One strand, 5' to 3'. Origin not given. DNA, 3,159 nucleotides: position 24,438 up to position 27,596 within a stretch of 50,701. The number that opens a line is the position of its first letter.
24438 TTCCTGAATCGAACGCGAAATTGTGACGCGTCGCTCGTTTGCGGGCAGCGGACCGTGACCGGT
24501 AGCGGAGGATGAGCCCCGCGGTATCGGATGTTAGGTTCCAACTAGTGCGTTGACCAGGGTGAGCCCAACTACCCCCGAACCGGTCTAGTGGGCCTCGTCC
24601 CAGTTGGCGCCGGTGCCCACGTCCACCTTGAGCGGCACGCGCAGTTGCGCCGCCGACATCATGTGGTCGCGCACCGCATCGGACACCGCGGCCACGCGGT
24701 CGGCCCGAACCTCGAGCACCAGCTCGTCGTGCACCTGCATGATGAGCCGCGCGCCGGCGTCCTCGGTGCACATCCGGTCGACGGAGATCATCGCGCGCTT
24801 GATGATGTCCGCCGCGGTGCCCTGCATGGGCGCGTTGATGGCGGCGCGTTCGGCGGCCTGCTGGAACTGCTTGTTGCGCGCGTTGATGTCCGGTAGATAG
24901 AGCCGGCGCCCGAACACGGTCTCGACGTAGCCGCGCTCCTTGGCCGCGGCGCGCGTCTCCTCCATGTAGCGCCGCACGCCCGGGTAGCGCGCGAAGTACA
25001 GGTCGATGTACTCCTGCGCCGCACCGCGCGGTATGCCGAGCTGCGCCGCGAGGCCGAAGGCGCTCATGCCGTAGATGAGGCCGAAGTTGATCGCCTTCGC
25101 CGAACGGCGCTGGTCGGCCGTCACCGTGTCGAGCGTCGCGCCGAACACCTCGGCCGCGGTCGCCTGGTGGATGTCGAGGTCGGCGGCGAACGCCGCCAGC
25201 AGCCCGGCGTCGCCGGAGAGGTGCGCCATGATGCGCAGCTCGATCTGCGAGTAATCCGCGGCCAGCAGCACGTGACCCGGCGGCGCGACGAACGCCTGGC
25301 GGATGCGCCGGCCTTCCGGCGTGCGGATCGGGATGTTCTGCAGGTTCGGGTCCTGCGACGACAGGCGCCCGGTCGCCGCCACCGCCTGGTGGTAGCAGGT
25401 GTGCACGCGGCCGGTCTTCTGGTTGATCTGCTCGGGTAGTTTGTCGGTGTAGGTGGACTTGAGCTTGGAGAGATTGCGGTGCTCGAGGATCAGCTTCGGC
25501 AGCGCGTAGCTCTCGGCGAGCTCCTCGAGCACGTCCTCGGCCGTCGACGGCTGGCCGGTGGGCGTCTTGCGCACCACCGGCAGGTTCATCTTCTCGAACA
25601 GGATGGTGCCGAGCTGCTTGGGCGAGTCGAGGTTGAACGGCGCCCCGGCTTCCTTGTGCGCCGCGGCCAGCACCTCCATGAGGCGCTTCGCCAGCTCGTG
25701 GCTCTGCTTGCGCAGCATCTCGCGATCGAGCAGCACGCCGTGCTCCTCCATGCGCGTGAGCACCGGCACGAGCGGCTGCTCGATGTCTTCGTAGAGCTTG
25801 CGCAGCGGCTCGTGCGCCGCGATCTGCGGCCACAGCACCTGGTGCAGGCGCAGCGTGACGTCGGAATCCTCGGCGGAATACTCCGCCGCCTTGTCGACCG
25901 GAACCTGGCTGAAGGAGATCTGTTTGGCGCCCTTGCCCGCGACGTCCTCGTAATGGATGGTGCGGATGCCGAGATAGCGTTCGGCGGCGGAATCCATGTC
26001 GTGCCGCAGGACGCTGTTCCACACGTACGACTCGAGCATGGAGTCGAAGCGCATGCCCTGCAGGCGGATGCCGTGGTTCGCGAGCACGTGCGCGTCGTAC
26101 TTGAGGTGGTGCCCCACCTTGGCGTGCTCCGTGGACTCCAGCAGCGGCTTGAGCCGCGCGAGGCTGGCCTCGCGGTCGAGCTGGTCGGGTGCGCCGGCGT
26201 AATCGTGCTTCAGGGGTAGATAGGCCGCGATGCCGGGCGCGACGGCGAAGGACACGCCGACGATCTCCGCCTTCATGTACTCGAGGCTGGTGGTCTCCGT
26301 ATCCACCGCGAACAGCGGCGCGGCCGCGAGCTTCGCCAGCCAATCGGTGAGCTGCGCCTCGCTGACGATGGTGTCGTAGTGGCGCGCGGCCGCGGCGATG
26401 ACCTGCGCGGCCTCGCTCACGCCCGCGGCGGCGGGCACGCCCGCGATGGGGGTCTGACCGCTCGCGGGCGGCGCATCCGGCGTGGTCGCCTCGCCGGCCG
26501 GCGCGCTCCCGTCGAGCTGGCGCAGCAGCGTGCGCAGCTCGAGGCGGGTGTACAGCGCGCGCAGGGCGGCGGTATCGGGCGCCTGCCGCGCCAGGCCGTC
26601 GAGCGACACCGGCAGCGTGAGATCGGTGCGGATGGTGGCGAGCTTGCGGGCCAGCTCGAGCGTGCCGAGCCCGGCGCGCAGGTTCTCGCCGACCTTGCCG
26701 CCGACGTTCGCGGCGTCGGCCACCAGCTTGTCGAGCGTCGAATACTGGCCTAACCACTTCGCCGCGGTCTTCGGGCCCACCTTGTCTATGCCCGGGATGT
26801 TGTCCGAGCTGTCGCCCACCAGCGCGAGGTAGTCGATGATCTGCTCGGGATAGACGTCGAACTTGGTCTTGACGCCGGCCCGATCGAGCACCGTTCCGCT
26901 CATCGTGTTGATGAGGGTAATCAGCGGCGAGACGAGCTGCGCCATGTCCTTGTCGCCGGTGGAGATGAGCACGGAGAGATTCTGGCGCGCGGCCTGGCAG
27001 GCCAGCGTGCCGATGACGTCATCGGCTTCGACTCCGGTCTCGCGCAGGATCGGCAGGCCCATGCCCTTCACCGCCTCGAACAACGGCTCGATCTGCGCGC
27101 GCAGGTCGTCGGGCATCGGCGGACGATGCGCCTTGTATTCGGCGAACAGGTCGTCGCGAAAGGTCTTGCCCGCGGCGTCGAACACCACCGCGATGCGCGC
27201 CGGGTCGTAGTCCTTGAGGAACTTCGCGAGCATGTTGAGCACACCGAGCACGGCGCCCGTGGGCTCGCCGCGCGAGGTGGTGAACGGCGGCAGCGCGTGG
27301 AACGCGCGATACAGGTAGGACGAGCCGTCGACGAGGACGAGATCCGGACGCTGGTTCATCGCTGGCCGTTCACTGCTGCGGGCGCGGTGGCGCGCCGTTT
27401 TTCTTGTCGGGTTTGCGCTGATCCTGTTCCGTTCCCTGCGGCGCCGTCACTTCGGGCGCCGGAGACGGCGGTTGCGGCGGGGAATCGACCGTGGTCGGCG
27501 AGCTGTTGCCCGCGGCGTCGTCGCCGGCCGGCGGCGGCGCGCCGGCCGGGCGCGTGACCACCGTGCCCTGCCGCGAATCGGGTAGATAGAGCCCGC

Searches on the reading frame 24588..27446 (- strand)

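Call 61: search_protein_families(library=pfam, proteins=[window:24588-27446:-], max_evalue=0.00001)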
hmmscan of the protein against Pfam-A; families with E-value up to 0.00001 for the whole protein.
window:24588-27446:- (953 aa): 5 families
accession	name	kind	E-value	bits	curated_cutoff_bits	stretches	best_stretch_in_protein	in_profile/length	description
PF00476.26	DNA_pol_A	-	1.9e-162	541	34.3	1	576-951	2-381/381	DNA polymerase family A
PF02739.22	5_3_exonuc_N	-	1.6e-55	187.7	34.3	1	36-196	2-163/164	5'-3' exonuclease, N-terminal resolvase-like domain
PF01612.26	DNA_pol_A_exo1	-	7.8e-32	110.9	23.6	1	358-542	2-172/173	3'-5' exonuclease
PF01367.25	5_3_exonuc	-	2.8e-30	105.1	40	1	198-292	1-96/97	5'-3' exonuclease, C-terminal SAM fold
PF22619.2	DNA_polI_exo1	-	4.8e-10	39.8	27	1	385-509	5-118/140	DNA polymerase I, ribonuclease H-like domain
